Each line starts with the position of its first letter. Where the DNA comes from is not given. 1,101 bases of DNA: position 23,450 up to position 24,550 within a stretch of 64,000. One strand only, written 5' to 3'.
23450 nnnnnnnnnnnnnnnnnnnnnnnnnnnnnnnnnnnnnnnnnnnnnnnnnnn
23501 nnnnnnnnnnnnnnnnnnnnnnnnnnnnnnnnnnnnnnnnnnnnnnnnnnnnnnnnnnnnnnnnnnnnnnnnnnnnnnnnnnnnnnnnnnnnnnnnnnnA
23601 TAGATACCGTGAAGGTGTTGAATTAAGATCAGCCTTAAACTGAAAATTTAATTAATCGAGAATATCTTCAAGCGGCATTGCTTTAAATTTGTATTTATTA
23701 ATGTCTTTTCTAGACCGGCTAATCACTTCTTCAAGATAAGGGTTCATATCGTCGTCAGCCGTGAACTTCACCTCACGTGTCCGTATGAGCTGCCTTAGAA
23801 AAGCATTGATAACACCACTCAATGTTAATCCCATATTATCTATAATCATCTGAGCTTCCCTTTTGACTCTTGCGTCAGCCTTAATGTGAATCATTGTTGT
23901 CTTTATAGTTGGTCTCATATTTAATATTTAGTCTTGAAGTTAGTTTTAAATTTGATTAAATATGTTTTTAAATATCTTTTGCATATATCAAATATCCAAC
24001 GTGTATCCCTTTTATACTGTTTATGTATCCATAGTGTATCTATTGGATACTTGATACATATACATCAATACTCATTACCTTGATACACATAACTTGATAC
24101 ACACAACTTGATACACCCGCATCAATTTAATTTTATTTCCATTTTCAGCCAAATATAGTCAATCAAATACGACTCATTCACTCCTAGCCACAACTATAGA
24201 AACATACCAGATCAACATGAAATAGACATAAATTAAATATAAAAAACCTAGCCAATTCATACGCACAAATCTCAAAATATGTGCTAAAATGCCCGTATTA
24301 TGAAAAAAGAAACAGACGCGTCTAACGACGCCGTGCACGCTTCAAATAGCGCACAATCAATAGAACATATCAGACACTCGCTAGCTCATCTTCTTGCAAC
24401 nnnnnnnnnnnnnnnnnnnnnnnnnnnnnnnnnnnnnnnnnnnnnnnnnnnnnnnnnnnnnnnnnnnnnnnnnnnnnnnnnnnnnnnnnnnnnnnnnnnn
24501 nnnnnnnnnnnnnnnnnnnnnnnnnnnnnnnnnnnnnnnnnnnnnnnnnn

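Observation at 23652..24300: Array B: 11-bp-phased TGTATCC units, inverted GATACA units and AT-rich flanks, next to an orphan DinJ/RelB-like gene (origin-like or operator region)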

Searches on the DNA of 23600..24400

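Call 72: search_rna_families(source=window, start=23600, end=24400, threshold=evalue, max_evalue=1)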
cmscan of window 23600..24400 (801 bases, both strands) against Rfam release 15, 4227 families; matches with E-value up to 1: 0.
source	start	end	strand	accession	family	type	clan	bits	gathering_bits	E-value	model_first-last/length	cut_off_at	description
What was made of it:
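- Tried and rejected: No Rfam match with E up to 1 in 23600-24400, and no T-box before thrS (call 72).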
